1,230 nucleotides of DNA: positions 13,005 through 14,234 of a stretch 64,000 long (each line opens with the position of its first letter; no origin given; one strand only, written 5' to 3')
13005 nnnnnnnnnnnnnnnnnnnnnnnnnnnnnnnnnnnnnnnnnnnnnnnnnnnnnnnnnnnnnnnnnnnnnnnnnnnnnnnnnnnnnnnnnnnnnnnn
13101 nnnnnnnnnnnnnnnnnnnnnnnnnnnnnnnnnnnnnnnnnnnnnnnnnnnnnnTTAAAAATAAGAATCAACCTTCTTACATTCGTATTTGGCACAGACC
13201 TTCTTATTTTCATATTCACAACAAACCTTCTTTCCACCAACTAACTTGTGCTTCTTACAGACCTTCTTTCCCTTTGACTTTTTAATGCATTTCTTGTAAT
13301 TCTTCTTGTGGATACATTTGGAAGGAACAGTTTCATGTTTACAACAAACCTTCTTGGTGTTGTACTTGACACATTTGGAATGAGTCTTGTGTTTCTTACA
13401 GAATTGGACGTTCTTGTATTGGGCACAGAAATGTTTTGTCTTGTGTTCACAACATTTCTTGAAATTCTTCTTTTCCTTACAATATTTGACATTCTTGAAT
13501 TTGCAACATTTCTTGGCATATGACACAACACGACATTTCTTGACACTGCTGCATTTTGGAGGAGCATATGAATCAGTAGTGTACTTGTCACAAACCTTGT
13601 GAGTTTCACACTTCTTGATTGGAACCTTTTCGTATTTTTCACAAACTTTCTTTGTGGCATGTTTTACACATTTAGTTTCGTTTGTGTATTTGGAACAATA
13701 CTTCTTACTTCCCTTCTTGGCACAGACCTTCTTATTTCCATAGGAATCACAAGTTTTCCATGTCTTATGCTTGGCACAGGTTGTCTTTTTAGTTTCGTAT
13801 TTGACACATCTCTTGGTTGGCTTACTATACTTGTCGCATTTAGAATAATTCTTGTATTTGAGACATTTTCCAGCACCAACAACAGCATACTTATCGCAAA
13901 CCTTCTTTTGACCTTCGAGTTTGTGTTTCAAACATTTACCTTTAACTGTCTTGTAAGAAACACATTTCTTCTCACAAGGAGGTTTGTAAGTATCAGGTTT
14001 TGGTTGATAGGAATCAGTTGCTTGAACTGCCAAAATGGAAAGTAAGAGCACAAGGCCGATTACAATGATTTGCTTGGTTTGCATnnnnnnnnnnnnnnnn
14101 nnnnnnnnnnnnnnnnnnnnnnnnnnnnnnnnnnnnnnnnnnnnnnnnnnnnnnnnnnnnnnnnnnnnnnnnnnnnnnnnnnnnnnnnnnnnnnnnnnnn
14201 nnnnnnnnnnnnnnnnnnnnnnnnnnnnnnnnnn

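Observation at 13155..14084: Extremely Lys/Cys-rich secreted tandem-repeat protein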

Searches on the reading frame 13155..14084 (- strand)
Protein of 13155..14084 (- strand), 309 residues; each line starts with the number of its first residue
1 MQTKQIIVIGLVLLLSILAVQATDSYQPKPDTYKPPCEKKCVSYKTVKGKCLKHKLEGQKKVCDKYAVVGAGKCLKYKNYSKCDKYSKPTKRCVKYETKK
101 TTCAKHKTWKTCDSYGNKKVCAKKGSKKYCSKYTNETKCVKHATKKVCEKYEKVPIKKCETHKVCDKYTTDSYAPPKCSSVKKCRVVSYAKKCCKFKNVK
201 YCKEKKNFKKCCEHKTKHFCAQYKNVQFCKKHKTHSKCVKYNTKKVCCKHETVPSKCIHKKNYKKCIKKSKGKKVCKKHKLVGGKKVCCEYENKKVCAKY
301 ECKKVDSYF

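Call 5: search_protein_families(library=pfam, proteins=[window:13155-14084:-], max_evalue=0.1)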
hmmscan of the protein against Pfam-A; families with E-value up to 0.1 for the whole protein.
window:13155-14084:- (309 aa): 0 families

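Call 8: find_homologous_proteins(query=window:13155-14084:-, max_evalue=0.01)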
Query window:13155-14084:- (309 aa): 4 proteins with E <= 0.01 among 572 candidates.
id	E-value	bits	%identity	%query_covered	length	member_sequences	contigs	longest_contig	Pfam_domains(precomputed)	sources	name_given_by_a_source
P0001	3.7e-67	245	57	61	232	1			-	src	-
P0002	1.5e-32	131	35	97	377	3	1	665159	-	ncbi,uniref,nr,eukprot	ncbi:predicted protein [Naegleria gruberi]|uniref:Predicted protein n=1 Tax=Naegleria gruberi TaxID=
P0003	3.8e-30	123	65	34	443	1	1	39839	PF00536.38,PF00564.31,PF07647.25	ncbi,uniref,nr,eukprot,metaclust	ncbi:predicted protein [Naegleria gruberi]|uniref:Predicted protein n=1 Tax=Naegleria gruberi TaxID=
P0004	7.2e-18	83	35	78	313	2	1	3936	-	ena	-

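Call 9: find_encoding_contigs(protein=window:13155-14084:-, flank=10000, max_places=6)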
Protein window:13155-14084:- (309 aa): no gene with exactly this product is on record in the collection.

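Call 15: find_encoding_contigs(protein=P0003, flank=10000, max_places=3)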
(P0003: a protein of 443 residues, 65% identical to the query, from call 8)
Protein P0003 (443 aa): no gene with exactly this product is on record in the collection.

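Call 16: find_encoding_contigs(protein=P0002, flank=8000, max_places=3)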
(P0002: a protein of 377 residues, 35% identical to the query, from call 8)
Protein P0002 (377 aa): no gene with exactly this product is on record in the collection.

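Call 17: find_encoding_contigs(protein=P0004, flank=5000, max_places=3)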
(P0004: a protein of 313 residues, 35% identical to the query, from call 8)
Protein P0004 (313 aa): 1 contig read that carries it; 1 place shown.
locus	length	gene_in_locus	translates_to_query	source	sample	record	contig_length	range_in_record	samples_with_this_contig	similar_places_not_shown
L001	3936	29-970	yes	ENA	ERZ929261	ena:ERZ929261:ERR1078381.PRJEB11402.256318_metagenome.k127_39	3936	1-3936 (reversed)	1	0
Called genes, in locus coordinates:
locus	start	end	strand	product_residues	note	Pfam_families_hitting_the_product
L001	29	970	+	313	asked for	-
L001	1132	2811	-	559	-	PF00023:Ank (faint), PF12796:Ank_2 (weak), PF13606:Ank_3 (faint), PF13637:Ank_4 (faint), PF12796:Ank_2 (weak), PF13857:Ank_5 (faint), PF12796:Ank_2 (weak)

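Call 18: find_encoding_contigs(protein=P0001, flank=5000, max_places=3)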
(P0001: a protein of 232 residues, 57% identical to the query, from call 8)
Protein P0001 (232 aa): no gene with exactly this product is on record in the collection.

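Call 20: list_cluster_members(proteins=[P0001, P0002, P0003, P0004])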
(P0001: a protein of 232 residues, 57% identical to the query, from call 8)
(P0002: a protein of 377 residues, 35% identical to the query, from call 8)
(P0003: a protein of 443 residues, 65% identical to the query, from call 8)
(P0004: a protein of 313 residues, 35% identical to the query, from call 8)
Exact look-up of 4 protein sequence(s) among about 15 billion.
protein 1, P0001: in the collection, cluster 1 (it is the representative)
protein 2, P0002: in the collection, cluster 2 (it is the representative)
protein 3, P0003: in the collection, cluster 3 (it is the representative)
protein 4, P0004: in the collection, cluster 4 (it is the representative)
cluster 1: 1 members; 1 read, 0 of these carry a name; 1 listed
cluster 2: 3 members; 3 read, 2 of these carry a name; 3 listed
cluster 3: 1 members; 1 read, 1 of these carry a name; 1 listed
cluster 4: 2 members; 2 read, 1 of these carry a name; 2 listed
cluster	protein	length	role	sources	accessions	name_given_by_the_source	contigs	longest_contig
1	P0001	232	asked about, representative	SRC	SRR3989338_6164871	-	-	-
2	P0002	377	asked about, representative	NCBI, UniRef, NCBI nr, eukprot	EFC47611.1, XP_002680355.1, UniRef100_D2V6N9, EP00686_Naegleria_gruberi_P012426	predicted protein [Naegleria gruberi] | Predicted protein n=1 Tax=Naegleria gruberi TaxID=5762 RepID=D2V6N9_NAEGR | uncharacterized protein NAEGRDRAFT_64508 [Naegleria gruberi]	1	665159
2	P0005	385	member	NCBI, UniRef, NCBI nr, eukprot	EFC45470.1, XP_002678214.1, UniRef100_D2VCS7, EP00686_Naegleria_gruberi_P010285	predicted protein [Naegleria gruberi] | Predicted protein n=1 Tax=Naegleria gruberi TaxID=5762 RepID=D2VCS7_NAEGR | uncharacterized protein NAEGRDRAFT_48501 [Naegleria gruberi]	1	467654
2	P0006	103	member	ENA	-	-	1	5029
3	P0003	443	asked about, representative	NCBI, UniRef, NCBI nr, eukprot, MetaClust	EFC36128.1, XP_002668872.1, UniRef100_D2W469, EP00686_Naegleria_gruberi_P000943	predicted protein [Naegleria gruberi] | Predicted protein n=1 Tax=Naegleria gruberi TaxID=5762 RepID=D2W469_NAEGR | uncharacterized protein NAEGRDRAFT_76199 [Naegleria gruberi]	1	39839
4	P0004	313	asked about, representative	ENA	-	-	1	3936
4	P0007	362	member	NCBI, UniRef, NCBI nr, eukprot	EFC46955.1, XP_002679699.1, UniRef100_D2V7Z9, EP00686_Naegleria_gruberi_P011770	predicted protein [Naegleria gruberi] | Predicted protein n=1 Tax=Naegleria gruberi TaxID=5762 RepID=D2V7Z9_NAEGR | uncharacterized protein NAEGRDRAFT_64980 [Naegleria gruberi]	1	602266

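Call 25: find_homologous_proteins(query=A1, max_evalue=0.01)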
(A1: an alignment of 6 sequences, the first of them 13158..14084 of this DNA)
Query A1 (6 sequences) (309 aa, profile of the alignment): 11 proteins with E <= 0.01 among 2964 candidates.
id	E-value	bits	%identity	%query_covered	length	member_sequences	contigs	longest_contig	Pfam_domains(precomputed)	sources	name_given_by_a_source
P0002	3.2e-181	621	35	97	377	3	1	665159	-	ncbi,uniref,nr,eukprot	ncbi:predicted protein [Naegleria gruberi]|uniref:Predicted protein n=1 Tax=Naegleria gruberi TaxID=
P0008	4.3e-141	489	34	98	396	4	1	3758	-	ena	-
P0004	1.1e-132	461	35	78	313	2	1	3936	-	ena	-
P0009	1.2e-116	408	33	100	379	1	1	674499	-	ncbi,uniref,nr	ncbi:hypothetical protein FDP41_004030 [Naegleria fowleri]|uniref:Uncharacterized protein n=1 Tax=Na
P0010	9.9e-107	376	39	50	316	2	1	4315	-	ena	-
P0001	3.8e-76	275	57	61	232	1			-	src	-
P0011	1.6e-46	177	39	48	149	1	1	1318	-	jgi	-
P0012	2.1e-44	170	42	31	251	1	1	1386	-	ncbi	-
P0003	2.1e-44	170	65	34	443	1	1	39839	PF00536.38,PF00564.31,PF07647.25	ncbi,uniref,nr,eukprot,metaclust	ncbi:predicted protein [Naegleria gruberi]|uniref:Predicted protein n=1 Tax=Naegleria gruberi TaxID=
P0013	4.3e-24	104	49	20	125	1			-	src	-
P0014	2.6e-22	98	42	27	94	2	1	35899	-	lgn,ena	-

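Call 32: predict_structure(alignment_id=A1)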
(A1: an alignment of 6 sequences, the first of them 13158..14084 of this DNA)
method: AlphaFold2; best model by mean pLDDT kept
length: 309 residues; sequences in the alignment: 6
mean_pLDDT: 41.0   pTM: 0.17
mean pLDDT of the five models: 41.0, 40.3, 40.1, 36.1, 35.6
residues with pLDDT >= 90: 0; 70-90: 18; 50-70: 77; < 50: 214
segments of 3 or more residues with pLDDT < 50: 21-48, 66-149, 167-175, 195-266, 299-309
pLDDT, mean of each block of 10 residues (from residue 1): 62 61 33 32 45 58 50 40 30 23 24 24 25 25 40 57 51 46 58 46 28 25 24 27 27 27 50 70 69 60 34
secondary structure, 60 per line:
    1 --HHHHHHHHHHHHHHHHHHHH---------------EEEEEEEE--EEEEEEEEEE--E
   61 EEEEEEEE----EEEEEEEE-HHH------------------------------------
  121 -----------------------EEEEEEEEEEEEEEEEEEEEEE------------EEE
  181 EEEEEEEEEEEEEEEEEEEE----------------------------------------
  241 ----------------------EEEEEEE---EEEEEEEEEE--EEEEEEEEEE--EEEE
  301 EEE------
elements in order: H3-22 E38-45 E48-57 E60-68 E73-80 E144-165 E178-200 E263-269 E273-282 E285-294 E297-303
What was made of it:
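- The first AF2 run with 6 sequences gave short hairpins at pLDDT 41 (call 32).
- Tried and rejected: First AF2 run with 6 sequences: uninformative, pLDDT 41 (call 32).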

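Call 35: search_protein_representatives(alignment_id=A2)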
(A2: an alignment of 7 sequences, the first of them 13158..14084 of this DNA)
Query: 7 sequences, 373 profile positions. Proteins with E-value up to 0.001 (for the whole library): 25; up to 1e-10: 19; up to 1e-30: 9. The best 25 are listed.
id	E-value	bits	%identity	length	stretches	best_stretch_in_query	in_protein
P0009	1.4e-165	567.6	-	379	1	1-371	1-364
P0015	2.4e-74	267.3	-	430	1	6-368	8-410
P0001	1.9e-69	251.2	-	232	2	6-182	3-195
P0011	2.4e-53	198.2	-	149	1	1-140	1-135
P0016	6.5e-40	154.0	-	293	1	32-244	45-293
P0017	3.0e-39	151.8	-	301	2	10-181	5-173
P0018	7.2e-36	140.7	-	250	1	11-106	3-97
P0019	9.5e-36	140.3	-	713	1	37-360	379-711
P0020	2.3e-31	125.8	-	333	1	50-360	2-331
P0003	6.2e-28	114.5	-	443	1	211-361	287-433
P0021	4.7e-25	105.1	-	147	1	242-365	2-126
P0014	5.4e-22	95.0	-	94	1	9-90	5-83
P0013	1.7e-20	90.0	-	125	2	6-75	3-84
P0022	6.2e-20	88.2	-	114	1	9-106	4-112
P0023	2.2e-19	86.4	-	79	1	308-371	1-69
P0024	4.0e-17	79.0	-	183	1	299-365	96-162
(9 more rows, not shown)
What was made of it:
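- On Uncharacterised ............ 'mirror-Cys' family (N. gruberi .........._67458/76199/64508/48501/64980/66117, N. fowleri FDP41_004030, N. lovaniensis C9374_009239, W. magna ABK040_005866): E = 1e-32 to 1e-67 with the single sequence (call 8), up to 1e-181 with the profile (call 25), and 19 of 25 hits at E <= 1e-10 in the exhaustive search (call 35).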

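Call 37: list_cluster_members(proteins=[P0015, P0016, P0017, P0019, P0020, P0021, P0024, P0018, P0009])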
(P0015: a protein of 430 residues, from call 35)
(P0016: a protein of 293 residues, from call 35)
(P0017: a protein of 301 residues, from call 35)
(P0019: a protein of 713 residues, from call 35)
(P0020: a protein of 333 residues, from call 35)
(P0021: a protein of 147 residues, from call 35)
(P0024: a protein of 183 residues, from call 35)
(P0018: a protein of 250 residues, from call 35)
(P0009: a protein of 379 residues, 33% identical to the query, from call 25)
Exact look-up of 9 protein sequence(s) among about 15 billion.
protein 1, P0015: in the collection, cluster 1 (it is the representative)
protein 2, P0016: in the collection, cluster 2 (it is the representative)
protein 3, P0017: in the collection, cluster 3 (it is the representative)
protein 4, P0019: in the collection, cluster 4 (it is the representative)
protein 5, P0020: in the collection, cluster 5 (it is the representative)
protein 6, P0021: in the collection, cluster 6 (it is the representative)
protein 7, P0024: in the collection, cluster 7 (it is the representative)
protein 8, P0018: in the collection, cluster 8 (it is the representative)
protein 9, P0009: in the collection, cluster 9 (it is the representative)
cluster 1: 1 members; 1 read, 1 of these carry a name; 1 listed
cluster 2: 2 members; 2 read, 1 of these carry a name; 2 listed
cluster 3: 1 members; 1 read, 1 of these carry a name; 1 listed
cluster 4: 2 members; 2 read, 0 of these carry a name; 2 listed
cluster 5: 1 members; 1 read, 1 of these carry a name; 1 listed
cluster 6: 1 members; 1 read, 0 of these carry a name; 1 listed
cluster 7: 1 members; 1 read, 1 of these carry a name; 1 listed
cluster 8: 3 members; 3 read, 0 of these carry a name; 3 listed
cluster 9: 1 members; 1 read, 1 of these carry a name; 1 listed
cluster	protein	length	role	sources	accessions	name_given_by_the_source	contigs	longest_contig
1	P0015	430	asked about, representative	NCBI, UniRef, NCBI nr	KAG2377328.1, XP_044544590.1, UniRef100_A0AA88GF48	hypothetical protein C9374_009239 [Naegleria lovaniensis] | Uncharacterized protein n=1 Tax=Naegleria lovaniensis TaxID=51637 RepID=A0AA88GF48_NAELO | uncharacterized protein C9374_009239 [Naegleria lovaniensis]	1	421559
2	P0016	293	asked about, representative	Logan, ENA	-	-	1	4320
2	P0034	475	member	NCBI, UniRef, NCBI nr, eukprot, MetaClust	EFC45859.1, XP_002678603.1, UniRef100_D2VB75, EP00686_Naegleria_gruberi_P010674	predicted protein [Naegleria gruberi] | Predicted protein n=1 Tax=Naegleria gruberi TaxID=5762 RepID=D2VB75_NAEGR | uncharacterized protein NAEGRDRAFT_66117 [Naegleria gruberi]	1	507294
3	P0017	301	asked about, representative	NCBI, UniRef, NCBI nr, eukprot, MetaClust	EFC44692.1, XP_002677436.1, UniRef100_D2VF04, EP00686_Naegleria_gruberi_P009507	predicted protein [Naegleria gruberi] | Predicted protein n=1 Tax=Naegleria gruberi TaxID=5762 RepID=D2VF04_NAEGR | uncharacterized protein NAEGRDRAFT_67458 [Naegleria gruberi]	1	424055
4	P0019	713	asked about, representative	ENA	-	-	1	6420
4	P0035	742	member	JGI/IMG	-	-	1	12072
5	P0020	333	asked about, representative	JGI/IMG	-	hypothetical protein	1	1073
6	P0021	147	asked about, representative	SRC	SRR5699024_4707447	-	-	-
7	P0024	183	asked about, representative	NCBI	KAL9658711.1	hypothetical protein ABK040_005866 [Willaertia magna]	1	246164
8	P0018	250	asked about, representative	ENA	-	-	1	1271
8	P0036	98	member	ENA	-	-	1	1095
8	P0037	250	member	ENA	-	-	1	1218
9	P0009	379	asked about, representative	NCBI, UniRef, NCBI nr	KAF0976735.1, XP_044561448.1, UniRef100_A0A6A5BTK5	hypothetical protein FDP41_004030 [Naegleria fowleri] | Uncharacterized protein n=1 Tax=Naegleria fowleri TaxID=5763 RepID=A0A6A5BTK5_NAEFO | uncharacterized protein FDP41_004030 [Naegleria fowleri]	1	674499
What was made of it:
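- On Uncharacterised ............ 'mirror-Cys' family (N. gruberi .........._67458/76199/64508/48501/64980/66117, N. fowleri FDP41_004030, N. lovaniensis C9374_009239, W. magna ABK040_005866): Names come from calls 20 and 37.
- There are 25 homologues among 1.84e9 representatives, and the named ones are all Naegleria or Willaertia (calls 35, 37).
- Tried and rejected: It is a Naegleria-like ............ distinct from N. gruberi NEG-M, N. fowleri, N. lovaniensis and W. magna, whose proteins are in the database (calls 8, 37).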

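Call 40: search_protein_families(library=pfam, proteins=[P0019, P0035, P0034, P0015, P0017, P0009, P0008, P0020], max_evalue=1)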
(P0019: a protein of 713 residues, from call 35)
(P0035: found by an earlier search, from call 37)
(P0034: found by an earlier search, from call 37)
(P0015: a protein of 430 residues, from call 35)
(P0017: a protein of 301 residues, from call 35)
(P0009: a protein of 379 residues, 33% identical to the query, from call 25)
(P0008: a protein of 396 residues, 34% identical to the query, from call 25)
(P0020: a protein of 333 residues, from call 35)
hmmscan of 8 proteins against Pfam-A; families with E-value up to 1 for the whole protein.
P0019 (713 aa): 2 families
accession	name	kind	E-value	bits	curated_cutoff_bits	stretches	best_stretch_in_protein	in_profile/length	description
PF01393.25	Chromo_shadow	-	0.047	14.2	22.4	0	325-349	15-41/52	Chromo shadow domain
PF19906.4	CGDB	-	0.21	11.9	27.6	1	271-310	8-47/112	C-glycoside deglycosidase beta subunit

P0035 (742 aa): 2 families
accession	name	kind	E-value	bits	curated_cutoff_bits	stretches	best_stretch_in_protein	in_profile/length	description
PF01393.25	Chromo_shadow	-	0.051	14.1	22.4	0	354-378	15-41/52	Chromo shadow domain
PF19906.4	CGDB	-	0.23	11.8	27.6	1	300-339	8-47/112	C-glycoside deglycosidase beta subunit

P0034 (475 aa): 0 families

P0015 (430 aa): 0 families

P0017 (301 aa): 0 families

P0009 (379 aa): 0 families

P0008 (396 aa): 1 family
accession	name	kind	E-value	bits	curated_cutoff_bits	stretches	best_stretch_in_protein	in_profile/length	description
PF12292.13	DUF3624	-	0.4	11.6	27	0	231-253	2-24/76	Protein of unknown function (DUF3624)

P0020 (333 aa): 0 families
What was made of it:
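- There is no Pfam metallothionein hit (calls 5, 40).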

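Call 41: search_solved_structures(query=A2, max_evalue=10, show_alignments=2)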
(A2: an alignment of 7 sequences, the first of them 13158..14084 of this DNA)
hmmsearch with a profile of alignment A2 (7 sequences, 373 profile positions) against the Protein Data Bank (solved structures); distinct sequences matched with E-value up to 10: 0.
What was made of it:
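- On Known glycan-binding Cys-rich wall modules (CBM14/peritrophin, hevein, CBM1, CBM49, Dictyostelium Cys repeats): No PDB sequence match at E <= 10 (call 41).
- Tried and rejected: Pfam and PDB sequence searches: nothing (calls 5, 40, 41).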

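Call 58: predict_structure(alignment_id=A3)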
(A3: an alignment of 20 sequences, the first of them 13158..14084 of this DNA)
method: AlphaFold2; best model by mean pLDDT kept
length: 309 residues; sequences in the alignment: 20
mean_pLDDT: 79.6   pTM: 0.26
mean pLDDT of the five models: 79.6, 77.3, 77.3, 77.2, 77.1
residues with pLDDT >= 90: 138; 70-90: 86; 50-70: 62; < 50: 23
segments of 3 or more residues with pLDDT < 50: 21-37, 306-309
pLDDT, mean of each block of 10 residues (from residue 1): 66 65 42 44 63 68 76 88 90 90 91 93 93 92 93 90 74 68 89 92 93 93 93 92 90 91 90 78 67 63 49
secondary structure, 60 per line:
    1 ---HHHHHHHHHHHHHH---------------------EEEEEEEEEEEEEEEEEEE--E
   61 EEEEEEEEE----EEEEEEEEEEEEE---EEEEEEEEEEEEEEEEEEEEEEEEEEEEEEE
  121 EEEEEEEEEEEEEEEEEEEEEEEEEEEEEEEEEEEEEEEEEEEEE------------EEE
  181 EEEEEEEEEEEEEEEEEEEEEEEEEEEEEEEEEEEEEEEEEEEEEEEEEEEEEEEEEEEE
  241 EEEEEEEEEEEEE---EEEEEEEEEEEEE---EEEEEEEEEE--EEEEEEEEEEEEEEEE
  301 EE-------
elements in order: H4-17 E39-57 E60-69 E74-86 E90-165 E178-253 E257-269 E273-282 E285-302
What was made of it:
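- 14019..14084 (-): Signal peptide, residues 1-22 (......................). AF2 models it as a helix, residues 4-17 (call 58).
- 13977..14018 (-): N-terminal tail, residues 23-36 (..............), carrying two D-[ST]-Y-x-P modules. The region has low pLDDT and lies outside the ladder (call 58).
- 13590..13976 (-): N-arm of the ladder, residues 37-165, with 15 Cys (37, 41, 51, 63, 74, 83, 93, 103, 112, 121, 130, 139, 148, 159, 165). AF2 gives strands 39-165 with pLDDT around 90 (call 58).
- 13554..13589 (-): Tip loop, residues 166-177 (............), the predicted hairpin turn carrying a D-S-Y-A-P-P module. It is the only non-strand segment between the two 76-residue strands in the AF2 model (call 58).
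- AF2 with 20 sequences gives pLDDT 79.6, with unbroken strands 90-165 and 178-253 and strand breaks mirrored at 58-59|283-284, 70-73|270-272 and 87-89|254-256 (call 58). I could not read the coordinates, so S-S distances are unverified (call 58). The 20-sequence AF2 model has two unbroken 76-residue strands with mirrored breaks (call 58).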
